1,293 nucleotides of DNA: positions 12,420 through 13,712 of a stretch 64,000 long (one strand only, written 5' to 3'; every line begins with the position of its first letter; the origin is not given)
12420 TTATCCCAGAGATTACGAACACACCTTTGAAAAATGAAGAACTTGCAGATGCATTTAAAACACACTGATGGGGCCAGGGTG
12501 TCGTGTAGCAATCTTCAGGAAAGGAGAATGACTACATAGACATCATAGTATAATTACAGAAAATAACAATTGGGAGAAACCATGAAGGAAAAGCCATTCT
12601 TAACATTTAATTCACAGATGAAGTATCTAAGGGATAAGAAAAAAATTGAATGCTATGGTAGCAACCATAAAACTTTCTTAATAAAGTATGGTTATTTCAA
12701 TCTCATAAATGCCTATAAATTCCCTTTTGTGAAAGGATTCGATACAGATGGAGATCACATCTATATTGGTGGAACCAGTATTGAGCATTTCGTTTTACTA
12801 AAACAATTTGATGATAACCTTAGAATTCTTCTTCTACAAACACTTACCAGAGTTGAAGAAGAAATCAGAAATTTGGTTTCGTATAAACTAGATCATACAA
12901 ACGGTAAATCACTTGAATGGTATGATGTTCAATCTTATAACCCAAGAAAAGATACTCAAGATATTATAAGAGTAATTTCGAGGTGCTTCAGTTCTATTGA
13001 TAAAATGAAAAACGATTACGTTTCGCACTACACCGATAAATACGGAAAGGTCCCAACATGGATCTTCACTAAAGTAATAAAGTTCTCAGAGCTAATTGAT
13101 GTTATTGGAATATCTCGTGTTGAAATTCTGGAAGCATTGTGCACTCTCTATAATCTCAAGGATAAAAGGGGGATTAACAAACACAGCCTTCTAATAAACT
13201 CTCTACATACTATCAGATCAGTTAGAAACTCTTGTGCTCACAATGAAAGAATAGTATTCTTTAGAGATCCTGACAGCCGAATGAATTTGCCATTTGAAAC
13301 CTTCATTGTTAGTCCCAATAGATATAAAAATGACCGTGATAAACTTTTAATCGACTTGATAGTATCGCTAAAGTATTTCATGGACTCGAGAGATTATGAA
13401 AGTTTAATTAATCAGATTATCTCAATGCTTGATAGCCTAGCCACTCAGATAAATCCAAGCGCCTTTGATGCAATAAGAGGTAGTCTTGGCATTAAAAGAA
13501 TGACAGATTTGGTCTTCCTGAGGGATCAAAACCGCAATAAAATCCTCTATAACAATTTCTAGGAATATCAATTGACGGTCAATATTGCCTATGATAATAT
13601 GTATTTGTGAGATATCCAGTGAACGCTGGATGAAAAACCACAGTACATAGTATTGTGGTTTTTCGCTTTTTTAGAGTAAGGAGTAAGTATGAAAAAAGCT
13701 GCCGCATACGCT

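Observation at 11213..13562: cI-linked lysogeny cargo: small HTH-like protein + 338-aa membrane protein + Abi_2/HEPN. A Rex-like, possibly new exclusion module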

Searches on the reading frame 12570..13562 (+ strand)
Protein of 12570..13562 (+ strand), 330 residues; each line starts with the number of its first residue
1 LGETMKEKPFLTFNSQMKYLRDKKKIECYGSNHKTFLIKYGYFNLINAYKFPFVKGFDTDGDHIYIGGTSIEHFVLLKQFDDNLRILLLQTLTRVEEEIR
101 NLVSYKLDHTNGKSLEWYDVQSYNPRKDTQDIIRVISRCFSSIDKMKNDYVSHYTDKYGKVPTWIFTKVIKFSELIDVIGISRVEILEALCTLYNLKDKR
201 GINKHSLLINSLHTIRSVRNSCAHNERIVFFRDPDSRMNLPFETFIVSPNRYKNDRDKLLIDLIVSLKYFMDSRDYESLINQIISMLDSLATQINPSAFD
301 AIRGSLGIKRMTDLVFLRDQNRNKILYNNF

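Call 3: search_protein_families(library=pfam, proteins=[window:12570-13562:+], max_evalue=0.1)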
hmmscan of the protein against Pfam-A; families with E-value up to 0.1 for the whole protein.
window:12570-13562:+ (330 aa): 2 families
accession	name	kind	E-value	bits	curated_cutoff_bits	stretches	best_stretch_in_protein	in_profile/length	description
PF07751.16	Abi_2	-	1.1e-35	124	25.6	1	36-228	2-182/184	Abi-like protein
PF09659.15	Cas_Csm6_HEPN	-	0.019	15.2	23.4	0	76-110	108-146/193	Cas_Csm6 HEPN domain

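Call 4: search_protein_families(library=padloc, proteins=[window:12570-13562:+], max_evalue=0.1)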
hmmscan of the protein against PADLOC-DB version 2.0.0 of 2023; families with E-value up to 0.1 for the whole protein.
window:12570-13562:+ (330 aa): 3 families
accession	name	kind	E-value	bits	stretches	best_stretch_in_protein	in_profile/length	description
PDLC02344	AbiD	-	8.9e-36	122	1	5-291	2-259/277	AbiD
PDLC04028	PD-T4-2_B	-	0.02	12.9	0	175-226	88-131/168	-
PDLC02322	AbiEii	-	0.037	11.5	1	60-102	48-90/324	AbiEii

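Call 5: search_protein_families(library=phrogs, proteins=[window:12570-13562:+], max_evalue=0.01)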
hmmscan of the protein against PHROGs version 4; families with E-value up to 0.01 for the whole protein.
window:12570-13562:+ (330 aa): 3 families
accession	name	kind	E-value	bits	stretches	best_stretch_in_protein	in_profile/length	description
phrog_2158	-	moron, auxiliary metabolic gene and host takeover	2.1e-57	195.8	1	5-314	1-306/315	abortive infection resistance protein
phrog_18101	-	unknown function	1.6e-12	48.6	1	3-113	4-110/119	-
phrog_15617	-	unknown function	1.9e-06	29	1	147-229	13-90/165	-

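Call 28: find_related_loci(query=window:12582-13559:+, collection=viral_contigs, flank=6000)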
Query window:12582-13559:+ (326 aa) in viral_contigs; peptide patterns used: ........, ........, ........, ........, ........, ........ (x = any residue, [..] = any of these).
5 stretches matched a pattern, but none encodes a relative of the query by tblastn (E <= 1e-3).

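Call 32: search_dna_similar(query=window:12582-13559:+, collection=phages, mode=protein, max_evalue=0.00001, max_rows=30)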
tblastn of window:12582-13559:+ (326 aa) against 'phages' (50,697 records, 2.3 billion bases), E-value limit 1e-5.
Records with a match: 47; places in all: 47; records where one place covers at least 80% of the query: 35.
Best place of each record, by identity: <60% 47.
By first word of the organism name: Streptococcus 37; Bacteriophage 3; Clostridioides 3; Enterococcus 2; Lactobacillus 1; Listeria 1.
By host as written in the record: - 5; Streptococcus mitis 3; Streptococcus pneumoniae 09B07772 2; Enterococcus faecalis 2; Streptococcus pneumoniae GA47373 1; Streptococcus pneumoniae Ala243 1; Streptococcus pneumoniae P1121 1; Streptococcus pneumoniae 18C/3 1; and 31 more.
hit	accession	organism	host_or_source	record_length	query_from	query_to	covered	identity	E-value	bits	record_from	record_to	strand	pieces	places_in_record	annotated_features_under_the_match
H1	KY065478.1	Streptococcus phage IPP38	Streptococcus pneumoniae GA47373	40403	4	320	97%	25.1%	6e-17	87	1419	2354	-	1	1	abortive infection resistance protein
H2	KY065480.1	Streptococcus phage IPP40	Streptococcus pneumoniae Ala243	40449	4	320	97%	25.1%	6e-17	87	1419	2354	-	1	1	abortive infection resistance protein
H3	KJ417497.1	Streptococcus phage Spn1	Streptococcus pneumoniae P1121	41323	4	320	97%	25.1%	6e-17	87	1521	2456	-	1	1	abortive infection bacteriophage resistance protein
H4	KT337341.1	Streptococcus phage phiARI0131-1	Streptococcus pneumoniae 09B07772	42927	4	320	97%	25.1%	6e-17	87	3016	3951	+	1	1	hypothetical protein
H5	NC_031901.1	Streptococcus phage phiARI0131-1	Streptococcus pneumoniae 09B07772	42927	4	320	97%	25.1%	6e-17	87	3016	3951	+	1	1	abortive infection resistance protein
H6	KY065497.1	Streptococcus phage IPP61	Streptococcus pneumoniae 18C/3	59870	4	320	97%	25.1%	6e-17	87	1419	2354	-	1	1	abortive infection resistance protein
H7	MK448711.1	Streptococcus phage Javan235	Streptococcus gallolyticus UCN34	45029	4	305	93%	26.1%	8e-15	81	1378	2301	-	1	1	hypothetical protein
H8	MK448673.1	Streptococcus phage Javan119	Streptococcus dysgalactiae ATCC_27957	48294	4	317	96%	24.8%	2e-15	83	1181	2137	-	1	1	hypothetical protein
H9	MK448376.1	Streptococcus satellite phage Javan230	Streptococcus gallolyticus NTS_31106099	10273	4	303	92%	25.5%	2e-20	97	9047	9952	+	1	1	abortive infection resistance protein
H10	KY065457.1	Streptococcus phage IPP16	Streptococcus pneumoniae 48/2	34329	4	303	92%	25.2%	5e-19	94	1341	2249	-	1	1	abortive infection resistance protein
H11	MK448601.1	Streptococcus satellite phage Javan653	Streptococcus vestibularis F0396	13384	4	303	92%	24.3%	3e-16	86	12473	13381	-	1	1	abortive infection resistance protein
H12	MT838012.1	Bacteriophage sp.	human fecal samples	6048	4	284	86%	25.0%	2e-17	89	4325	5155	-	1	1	record has no annotation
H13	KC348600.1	Streptococcus phage phi5218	Streptococcus suis 5218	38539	1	303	93%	23.1%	1e-11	71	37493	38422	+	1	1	Abi-like protein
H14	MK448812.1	Streptococcus phage Javan577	Streptococcus suis LS8B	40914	1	303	93%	23.1%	1e-11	71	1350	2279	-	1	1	hypothetical protein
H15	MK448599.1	Streptococcus satellite phage Javan651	Streptococcus vestibularis 22-06_S6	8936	4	303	92%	23.0%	4e-9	64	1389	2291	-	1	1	hypothetical protein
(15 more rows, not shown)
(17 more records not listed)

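Call 34: get_annotated_region(hit=H1, flank=3500)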
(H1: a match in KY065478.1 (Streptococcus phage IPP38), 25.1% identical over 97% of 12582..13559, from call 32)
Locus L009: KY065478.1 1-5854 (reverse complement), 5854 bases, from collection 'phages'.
description: Streptococcus phage IPP38, complete genome.
organism: Streptococcus phage IPP38 (NCBI taxid 1916177)
taxonomy: Viruses; Duplodnaviria; Heunggongvirae; Uroviricota; Caudoviricetes
host: Streptococcus pneumoniae GA47373; source: -; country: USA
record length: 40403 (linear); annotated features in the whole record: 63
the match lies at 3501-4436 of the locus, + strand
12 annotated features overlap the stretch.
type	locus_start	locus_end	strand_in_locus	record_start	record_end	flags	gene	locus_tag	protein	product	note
CDS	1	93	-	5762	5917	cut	-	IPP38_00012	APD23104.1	hypothetical protein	-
CDS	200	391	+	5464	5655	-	-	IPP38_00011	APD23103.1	hypothetical protein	-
CDS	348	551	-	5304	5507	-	-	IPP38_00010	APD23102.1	hypothetical protein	-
CDS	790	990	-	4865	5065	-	-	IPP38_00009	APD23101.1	hypothetical protein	-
CDS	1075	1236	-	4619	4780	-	-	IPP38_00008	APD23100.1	DNA-binding protein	-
CDS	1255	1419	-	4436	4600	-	-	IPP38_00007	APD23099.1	hypothetical protein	-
CDS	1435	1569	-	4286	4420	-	-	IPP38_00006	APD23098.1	hypothetical protein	-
CDS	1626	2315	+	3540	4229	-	-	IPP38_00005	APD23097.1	hypothetical protein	-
CDS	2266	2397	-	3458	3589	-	-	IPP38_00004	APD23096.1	hypothetical protein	-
CDS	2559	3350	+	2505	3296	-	-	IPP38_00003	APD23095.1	CI-like repressor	-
CDS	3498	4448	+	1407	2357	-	-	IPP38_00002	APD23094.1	abortive infection resistance protein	-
CDS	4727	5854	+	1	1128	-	-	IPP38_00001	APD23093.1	integrase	-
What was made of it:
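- Closest known: AbiD / AbiD1 / AbiF. Same: It is a single gene, and its place between cI and int matches Streptococcus phage IPP38 (call 34).
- Streptococcus phage IPP38 has cI-Abi-int with nothing else between (call 34). Abi_2 occurs alone between cI and int in streptococcal phages (call 34).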

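Call 35: get_annotated_region(hit=H7, flank=3500)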
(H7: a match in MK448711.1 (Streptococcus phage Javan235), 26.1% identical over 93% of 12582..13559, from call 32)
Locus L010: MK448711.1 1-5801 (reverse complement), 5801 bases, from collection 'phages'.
description: Streptococcus phage Javan235, complete genome.
organism: Streptococcus phage Javan235 (NCBI taxid 2548060)
taxonomy: Viruses; Duplodnaviria; Heunggongvirae; Uroviricota; Caudoviricetes
host: Streptococcus gallolyticus UCN34; source: -; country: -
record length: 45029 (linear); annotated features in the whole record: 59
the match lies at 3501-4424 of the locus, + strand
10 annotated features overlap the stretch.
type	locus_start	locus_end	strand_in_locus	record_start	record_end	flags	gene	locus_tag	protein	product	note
CDS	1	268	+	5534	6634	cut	-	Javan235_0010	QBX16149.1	hypothetical protein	-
CDS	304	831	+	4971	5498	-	-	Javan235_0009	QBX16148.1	hypothetical protein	-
CDS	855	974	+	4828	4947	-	-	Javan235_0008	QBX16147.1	hypothetical protein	-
CDS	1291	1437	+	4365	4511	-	-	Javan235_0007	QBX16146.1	hypothetical protein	-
CDS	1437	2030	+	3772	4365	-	-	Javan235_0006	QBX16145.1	hypothetical protein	-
CDS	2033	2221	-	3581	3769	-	-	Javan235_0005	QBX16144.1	hypothetical protein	-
CDS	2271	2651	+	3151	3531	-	-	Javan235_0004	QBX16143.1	hypothetical protein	-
CDS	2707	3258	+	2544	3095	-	-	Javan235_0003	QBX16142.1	hypothetical protein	FIG01118217: hypothetical protein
CDS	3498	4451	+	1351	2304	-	-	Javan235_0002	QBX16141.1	hypothetical protein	Hypothetical SAV0801 homolog in superantigen-encoding pathogenicity islands SaPI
CDS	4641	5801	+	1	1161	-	-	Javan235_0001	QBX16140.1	integrase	integrase: site-specific recombinase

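Call 37: list_cluster_members(proteins=[P0130, P0001, window:12582-13559:+, window:10562-11206:+, window:13689-15254:+])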
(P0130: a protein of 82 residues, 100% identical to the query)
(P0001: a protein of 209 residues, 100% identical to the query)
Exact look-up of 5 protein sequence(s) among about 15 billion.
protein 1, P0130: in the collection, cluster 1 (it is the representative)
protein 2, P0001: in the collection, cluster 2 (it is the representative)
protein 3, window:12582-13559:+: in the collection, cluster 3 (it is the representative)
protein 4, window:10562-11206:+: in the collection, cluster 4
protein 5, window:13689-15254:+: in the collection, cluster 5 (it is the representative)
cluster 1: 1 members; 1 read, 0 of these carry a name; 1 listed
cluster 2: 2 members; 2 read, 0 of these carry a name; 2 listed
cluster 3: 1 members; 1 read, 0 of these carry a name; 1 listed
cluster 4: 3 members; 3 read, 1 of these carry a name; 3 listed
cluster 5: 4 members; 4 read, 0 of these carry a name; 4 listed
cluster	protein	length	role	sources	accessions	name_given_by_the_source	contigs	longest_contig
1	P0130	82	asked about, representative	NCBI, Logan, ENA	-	-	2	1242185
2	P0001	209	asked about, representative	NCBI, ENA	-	-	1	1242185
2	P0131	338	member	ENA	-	-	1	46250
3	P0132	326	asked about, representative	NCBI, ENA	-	-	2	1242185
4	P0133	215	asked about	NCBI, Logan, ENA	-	-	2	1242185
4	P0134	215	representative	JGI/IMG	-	repressor LexA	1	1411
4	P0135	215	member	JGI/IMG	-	-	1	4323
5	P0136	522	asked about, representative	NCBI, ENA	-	-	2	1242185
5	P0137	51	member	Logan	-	-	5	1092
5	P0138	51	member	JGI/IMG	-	-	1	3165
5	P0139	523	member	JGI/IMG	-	-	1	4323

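Call 45: find_homologous_proteins(query=window:12582-13559:+, max_evalue=1e-20)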
Query window:12582-13559:+ (326 aa): 50 proteins with E <= 1e-20 among 894 candidates.
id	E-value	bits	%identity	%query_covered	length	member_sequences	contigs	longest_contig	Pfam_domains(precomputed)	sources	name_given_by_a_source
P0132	9.2e-215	730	100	100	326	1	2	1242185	PF07751.17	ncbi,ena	-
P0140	1.2e-170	585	82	96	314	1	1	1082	PF07751.17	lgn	-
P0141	1.8e-159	548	73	100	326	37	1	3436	PF07751.17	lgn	-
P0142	1.0e-158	546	73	100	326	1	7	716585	PF07751.17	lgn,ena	-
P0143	5.4e-125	435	61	96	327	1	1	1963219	PF07751.17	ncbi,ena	-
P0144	4.5e-121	422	59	100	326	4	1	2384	PF07751.17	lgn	-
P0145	3.2e-93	331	49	100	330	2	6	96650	PF07751.17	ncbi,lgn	-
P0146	1.9e-92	328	49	100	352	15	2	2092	PF07751.17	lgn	-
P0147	2.5e-90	321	49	94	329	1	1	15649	PF07751.17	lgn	-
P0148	8.4e-89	316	48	95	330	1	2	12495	PF07751.17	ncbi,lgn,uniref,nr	ncbi:Abi family protein [Thomasclavelia sp.]|uniref:Abi family protein n=1 Tax=Thomasclavelia sp. Ta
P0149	5.7e-86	307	46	100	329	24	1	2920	PF07751.17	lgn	-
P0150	7.2e-86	307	46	99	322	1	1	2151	PF07751.17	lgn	-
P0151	6.5e-85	304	46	99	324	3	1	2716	PF07751.17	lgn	-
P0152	2.9e-84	301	45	100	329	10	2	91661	PF07751.17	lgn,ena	-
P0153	3.6e-84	301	45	99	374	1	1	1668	PF07751.17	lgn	-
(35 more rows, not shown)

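Call 46: search_protein_families(library=ncbifam, proteins=[window:12582-13559:+], max_evalue=0.1)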
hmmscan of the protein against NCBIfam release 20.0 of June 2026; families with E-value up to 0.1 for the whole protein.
window:12582-13559:+ (326 aa): 0 families

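Call 47: find_encoding_contigs(protein=P0142, flank=5000, max_places=2)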
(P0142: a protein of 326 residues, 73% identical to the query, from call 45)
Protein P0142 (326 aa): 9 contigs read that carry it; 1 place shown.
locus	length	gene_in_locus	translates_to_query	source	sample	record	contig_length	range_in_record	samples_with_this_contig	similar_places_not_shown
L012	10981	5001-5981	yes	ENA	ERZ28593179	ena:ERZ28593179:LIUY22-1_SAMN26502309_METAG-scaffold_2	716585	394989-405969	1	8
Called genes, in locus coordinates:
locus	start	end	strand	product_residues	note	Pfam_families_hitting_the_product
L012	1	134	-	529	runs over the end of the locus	PF02463:SMC_N (faint), PF13175:AAA_15, PF13476:AAA_23, PF13514:AAA_27 (faint), PF13555:AAA_29 (weak), PF13304:AAA_21, PF13175:AAA_15 (weak), PF20469:OLD-like_TOPRIM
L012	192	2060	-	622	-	PF09848:SLFN-g3_helicase, PF13401:AAA_22 (faint)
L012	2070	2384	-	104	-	PF12643:MazG-like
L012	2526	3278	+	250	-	PF06161:DUF975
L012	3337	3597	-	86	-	-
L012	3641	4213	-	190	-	PF09382:RQC (weak)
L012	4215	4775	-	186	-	PF19652:DUF6155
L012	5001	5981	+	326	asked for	PF07751:Abi_2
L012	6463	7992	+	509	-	PF00665:rve (weak), PF22483:Mu-transpos_C_2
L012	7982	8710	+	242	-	PF01695:IstB_IS21, PF01935:DUF87 (faint), PF20720:nSTAND3 (faint)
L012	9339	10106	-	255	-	-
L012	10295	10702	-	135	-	PF00156:Pribosyltran, PF14572:Pribosyl_synth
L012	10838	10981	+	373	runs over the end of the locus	PF02463:SMC_N (weak), PF13304:AAA_21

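Call 48: find_encoding_contigs(protein=P0143, flank=5000, max_places=2)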
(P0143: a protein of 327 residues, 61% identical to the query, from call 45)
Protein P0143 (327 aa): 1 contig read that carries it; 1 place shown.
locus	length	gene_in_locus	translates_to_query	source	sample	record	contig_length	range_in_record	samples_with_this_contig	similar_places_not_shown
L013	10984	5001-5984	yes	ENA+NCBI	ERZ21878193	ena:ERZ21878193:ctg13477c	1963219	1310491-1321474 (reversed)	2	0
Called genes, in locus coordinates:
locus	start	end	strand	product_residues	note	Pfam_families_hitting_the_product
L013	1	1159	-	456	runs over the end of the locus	-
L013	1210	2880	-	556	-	PF00145:DNA_methylase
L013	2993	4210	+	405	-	PF18062:RE_AspBHI_N, PF04471:Mrr_cat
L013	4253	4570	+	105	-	-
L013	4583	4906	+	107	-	-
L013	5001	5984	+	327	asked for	PF07751:Abi_2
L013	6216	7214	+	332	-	PF01758:SBF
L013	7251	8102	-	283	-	PF01656:CbiA, PF10609:ParA (faint), PF13614:AAA_31 (weak), PF12838:Fer4_7 (faint), PF13187:Fer4_9 (faint), PF00037:Fer4 (weak), PF14697:Fer4_21, PF00037:Fer4 (weak), +5 more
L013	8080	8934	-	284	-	PF01656:CbiA, PF10609:ParA (faint), PF13614:AAA_31 (faint), PF12838:Fer4_7 (faint), PF13187:Fer4_9 (faint), PF00037:Fer4 (faint), PF12837:Fer4_6 (faint), PF14697:Fer4_21 (weak), +2 more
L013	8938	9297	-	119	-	PF02579:Nitro_FeMo-Co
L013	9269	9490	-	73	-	PF02001:DUF134 (weak)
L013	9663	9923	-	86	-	PF17253:DUF5320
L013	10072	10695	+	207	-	PF19700:DUF6198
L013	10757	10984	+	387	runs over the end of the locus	PF00465:Fe-ADH, PF13685:Fe-ADH_2 (weak), PF25137:ADH_Fe_C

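Call 49: find_encoding_contigs(protein=P0145, flank=5000, max_places=2)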
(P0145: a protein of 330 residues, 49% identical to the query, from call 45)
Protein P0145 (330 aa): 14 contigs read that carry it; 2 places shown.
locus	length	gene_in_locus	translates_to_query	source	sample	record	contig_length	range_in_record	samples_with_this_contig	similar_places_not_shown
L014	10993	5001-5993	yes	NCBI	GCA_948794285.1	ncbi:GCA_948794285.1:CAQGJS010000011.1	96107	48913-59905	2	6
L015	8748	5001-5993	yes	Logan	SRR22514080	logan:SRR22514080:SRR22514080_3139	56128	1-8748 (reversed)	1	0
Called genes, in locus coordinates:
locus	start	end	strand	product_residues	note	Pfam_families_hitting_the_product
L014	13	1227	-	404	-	PF00464:SHMT, PF00155:Aminotran_1_2, PF01212:Beta_elim_lyase (weak)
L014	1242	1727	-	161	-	PF01243:PNPOx_N, PF12900:Pyridox_ox_2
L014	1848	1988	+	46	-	-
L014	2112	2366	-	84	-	-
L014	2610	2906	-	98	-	-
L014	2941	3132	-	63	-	-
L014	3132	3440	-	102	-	-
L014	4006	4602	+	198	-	-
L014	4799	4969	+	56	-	-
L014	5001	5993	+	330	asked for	PF07751:Abi_2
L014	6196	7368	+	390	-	PF01306:LacY_symp, PF03825:Nuc_H_symport, PF07690:MFS_1, PF12832:MFS_1_like, PF13347:MFS_2 (weak), PF07690:MFS_1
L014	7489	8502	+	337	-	PF02646:RmuC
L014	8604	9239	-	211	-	PF14278:TetR_C_8 (weak)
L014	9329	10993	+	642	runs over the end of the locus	PF00724:Oxidored_FMN, PF01207:Dus, PF07992:Pyr_redox_2, PF01134:GIDA (weak), PF01266:DAO (weak), PF12831:FAD_oxidored (weak), PF13738:Pyr_redox_3, PF00070:Pyr_redox, +8 more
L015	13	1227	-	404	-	PF00464:SHMT, PF00155:Aminotran_1_2, PF01212:Beta_elim_lyase (weak)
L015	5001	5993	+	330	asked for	PF07751:Abi_2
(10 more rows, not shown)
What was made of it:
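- The closest Abi_2 homologues sit elsewhere: in a defence island next to an IS21 (73% aa, L012), next to an R-M system (61%, L013), and in L014 (49%) (calls 47-49).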
